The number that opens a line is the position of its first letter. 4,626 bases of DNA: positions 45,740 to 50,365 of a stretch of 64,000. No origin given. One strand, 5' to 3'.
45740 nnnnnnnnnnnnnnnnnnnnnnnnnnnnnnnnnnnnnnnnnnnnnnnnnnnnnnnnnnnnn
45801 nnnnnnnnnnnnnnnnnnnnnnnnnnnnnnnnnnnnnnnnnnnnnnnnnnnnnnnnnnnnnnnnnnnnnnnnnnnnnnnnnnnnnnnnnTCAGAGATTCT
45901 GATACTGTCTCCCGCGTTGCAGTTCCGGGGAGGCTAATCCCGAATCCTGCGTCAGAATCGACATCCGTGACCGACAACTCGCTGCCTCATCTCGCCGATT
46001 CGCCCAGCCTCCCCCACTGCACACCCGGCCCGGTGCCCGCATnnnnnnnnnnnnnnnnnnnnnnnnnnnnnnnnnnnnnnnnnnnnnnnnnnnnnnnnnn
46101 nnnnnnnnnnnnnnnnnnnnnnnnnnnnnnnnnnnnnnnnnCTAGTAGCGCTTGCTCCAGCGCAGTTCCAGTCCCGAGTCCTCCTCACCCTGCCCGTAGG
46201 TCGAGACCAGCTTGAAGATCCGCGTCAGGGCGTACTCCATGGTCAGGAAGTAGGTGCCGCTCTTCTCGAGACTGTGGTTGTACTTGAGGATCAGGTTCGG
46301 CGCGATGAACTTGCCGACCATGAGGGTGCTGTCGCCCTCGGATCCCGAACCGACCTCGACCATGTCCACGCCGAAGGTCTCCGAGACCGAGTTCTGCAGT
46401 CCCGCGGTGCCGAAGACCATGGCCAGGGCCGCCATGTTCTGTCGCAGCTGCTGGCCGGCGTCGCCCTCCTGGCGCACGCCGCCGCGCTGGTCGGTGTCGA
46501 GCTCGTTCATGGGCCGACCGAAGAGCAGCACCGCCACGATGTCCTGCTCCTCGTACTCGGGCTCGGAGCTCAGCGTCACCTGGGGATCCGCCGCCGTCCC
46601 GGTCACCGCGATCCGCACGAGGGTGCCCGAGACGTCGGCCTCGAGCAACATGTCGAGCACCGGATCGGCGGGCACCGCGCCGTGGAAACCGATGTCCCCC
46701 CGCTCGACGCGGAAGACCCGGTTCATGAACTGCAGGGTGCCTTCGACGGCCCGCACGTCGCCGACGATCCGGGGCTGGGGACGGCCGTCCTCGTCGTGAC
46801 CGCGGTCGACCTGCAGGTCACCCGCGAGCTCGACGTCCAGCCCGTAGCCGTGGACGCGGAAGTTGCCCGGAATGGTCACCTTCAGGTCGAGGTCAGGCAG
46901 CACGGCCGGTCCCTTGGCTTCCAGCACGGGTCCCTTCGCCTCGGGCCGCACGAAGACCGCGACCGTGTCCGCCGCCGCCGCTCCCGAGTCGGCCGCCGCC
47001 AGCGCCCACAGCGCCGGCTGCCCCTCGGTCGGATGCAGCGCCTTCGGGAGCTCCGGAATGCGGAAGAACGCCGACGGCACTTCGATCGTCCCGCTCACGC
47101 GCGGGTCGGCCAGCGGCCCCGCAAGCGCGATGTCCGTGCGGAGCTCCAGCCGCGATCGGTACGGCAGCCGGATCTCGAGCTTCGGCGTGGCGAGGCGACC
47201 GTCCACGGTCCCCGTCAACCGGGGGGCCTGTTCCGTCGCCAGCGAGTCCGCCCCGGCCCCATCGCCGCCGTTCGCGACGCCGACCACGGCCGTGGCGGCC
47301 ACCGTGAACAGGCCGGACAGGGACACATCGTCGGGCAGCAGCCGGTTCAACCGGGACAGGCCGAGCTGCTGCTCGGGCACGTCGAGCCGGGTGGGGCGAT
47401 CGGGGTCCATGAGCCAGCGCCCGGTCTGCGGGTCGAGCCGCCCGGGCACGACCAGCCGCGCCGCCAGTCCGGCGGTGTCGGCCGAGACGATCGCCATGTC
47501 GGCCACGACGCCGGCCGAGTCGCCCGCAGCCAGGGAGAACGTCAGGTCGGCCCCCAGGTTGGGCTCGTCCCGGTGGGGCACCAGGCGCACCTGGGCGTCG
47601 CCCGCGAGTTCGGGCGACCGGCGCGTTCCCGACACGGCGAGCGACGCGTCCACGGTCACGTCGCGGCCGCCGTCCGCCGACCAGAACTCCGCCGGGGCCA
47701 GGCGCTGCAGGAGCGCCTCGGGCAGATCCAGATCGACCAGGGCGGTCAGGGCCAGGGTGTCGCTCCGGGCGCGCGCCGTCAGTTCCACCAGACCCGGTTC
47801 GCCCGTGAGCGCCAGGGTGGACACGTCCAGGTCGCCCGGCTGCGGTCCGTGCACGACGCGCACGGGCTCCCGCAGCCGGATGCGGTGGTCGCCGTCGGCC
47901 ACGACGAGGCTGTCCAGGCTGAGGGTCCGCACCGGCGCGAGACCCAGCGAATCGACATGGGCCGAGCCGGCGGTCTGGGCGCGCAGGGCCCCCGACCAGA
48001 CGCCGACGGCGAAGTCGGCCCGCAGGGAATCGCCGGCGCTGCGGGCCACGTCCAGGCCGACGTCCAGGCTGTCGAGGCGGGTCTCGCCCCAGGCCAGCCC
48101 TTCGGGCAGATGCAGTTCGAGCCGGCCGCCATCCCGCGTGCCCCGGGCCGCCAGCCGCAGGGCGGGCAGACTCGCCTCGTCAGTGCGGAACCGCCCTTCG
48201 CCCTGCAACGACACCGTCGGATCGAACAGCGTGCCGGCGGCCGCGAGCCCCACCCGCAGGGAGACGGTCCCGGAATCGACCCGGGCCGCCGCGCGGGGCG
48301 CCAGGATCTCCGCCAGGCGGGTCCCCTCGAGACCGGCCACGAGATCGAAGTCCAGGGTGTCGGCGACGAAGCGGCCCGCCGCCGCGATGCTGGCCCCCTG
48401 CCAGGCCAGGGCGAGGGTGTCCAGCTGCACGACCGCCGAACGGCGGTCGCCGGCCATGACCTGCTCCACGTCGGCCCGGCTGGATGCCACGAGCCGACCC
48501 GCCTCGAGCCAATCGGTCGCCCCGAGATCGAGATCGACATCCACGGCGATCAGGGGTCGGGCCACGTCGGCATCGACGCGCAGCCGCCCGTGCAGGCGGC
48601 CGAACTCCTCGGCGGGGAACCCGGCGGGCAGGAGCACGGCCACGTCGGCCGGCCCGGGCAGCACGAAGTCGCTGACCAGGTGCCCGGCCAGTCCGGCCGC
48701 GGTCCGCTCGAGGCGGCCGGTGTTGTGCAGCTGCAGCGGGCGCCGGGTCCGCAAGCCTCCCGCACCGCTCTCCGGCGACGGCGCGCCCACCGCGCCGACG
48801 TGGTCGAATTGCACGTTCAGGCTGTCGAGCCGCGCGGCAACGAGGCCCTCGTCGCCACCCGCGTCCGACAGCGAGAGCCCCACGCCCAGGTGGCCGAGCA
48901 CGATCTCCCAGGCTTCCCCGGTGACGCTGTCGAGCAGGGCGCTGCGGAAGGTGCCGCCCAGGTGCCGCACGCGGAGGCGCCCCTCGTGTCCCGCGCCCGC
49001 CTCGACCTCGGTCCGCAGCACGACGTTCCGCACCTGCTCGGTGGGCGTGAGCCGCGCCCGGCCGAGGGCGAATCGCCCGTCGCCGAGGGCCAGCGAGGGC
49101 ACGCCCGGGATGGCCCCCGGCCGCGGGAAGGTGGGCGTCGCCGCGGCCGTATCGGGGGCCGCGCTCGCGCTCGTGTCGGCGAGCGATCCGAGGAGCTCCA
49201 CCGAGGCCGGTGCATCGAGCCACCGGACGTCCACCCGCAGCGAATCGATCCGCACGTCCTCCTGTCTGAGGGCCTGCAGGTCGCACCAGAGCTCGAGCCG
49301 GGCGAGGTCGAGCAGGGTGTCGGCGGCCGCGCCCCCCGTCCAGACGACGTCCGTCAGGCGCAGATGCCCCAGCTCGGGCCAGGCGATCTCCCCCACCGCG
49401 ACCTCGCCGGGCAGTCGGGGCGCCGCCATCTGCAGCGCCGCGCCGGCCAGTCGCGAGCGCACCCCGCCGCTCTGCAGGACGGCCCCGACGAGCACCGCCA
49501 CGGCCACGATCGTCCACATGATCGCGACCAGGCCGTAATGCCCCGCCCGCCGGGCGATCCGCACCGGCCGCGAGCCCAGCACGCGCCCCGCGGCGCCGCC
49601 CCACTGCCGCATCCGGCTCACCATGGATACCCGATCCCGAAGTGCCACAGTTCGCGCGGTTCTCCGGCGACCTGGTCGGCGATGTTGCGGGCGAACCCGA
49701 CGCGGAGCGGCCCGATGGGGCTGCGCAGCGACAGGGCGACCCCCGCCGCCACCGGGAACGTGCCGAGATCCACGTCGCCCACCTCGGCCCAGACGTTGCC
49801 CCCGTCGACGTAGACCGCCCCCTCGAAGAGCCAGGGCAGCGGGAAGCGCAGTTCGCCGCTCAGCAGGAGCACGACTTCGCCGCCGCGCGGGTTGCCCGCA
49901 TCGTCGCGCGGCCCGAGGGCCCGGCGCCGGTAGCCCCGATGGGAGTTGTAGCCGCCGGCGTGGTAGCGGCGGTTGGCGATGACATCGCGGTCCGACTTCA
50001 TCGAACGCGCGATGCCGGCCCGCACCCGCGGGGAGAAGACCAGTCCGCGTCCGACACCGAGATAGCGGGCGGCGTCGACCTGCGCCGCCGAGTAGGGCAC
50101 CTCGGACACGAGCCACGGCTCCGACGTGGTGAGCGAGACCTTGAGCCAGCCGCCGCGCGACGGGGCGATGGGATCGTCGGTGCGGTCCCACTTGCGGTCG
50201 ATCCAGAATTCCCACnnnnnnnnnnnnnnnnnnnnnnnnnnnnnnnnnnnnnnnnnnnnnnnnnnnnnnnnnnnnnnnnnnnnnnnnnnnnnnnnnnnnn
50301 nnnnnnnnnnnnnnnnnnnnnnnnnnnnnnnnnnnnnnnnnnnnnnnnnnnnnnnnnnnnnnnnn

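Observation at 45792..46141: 350-bp low-GC (~50%) intergenic island between glgX and tamB, ending in a strong bidirectional terminator: candidate sRNA or foreign remnant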

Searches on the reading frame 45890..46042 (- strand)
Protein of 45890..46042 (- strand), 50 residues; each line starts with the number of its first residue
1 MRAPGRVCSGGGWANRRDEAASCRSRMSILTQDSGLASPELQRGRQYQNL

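Call 10: search_protein_families(library=pfam, proteins=[window:45890-46042:-], max_evalue=0.01)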
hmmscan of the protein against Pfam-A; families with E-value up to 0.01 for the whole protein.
window:45890-46042:- (50 aa): 0 families

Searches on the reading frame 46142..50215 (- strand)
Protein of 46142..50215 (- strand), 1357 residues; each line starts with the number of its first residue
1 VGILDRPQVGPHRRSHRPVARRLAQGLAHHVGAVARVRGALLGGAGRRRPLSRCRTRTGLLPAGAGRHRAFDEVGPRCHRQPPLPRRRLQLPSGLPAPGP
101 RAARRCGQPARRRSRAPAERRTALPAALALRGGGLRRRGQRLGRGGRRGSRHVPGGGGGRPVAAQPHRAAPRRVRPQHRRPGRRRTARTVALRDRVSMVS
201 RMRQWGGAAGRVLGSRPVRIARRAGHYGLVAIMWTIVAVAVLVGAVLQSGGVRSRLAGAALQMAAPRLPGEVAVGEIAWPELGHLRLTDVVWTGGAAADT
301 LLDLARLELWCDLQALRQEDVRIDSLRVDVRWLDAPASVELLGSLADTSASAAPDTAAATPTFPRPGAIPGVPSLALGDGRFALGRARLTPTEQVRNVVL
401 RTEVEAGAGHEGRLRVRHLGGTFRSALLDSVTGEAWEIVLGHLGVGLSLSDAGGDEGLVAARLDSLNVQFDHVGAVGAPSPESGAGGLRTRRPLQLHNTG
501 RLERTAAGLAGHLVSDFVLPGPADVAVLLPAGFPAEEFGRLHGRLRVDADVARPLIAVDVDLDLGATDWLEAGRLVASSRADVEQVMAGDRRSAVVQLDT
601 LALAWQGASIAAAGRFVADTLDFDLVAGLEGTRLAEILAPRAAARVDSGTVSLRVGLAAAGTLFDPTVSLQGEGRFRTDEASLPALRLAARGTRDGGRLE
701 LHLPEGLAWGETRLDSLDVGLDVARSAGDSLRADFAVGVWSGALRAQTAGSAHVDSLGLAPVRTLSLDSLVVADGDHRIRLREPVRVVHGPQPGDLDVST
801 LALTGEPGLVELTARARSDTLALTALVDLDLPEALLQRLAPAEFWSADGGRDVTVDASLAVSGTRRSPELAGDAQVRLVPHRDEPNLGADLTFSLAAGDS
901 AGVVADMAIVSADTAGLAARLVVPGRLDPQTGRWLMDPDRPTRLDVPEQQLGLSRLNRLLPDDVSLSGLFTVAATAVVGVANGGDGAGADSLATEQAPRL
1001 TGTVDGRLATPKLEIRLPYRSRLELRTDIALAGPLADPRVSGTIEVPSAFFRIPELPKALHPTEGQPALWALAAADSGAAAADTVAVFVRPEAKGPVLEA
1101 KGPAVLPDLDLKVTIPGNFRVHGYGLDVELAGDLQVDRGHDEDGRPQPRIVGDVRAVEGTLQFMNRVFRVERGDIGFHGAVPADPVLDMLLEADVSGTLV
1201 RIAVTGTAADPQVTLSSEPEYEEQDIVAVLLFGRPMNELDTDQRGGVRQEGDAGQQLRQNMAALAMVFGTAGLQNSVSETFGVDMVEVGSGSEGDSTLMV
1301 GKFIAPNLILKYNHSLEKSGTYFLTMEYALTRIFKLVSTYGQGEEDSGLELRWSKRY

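Call 10: search_protein_families(library=pfam, proteins=[window:46142-50215:-], max_evalue=0.01)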
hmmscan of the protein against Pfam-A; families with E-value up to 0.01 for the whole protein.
window:46142-50215:- (1357 aa): 1 family
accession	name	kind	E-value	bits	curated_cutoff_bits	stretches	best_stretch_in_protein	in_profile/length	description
PF04357.19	TamB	-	8.1e-46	157.4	22.4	1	1003-1357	28-381/381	TamB, inner membrane protein subunit of TAM complex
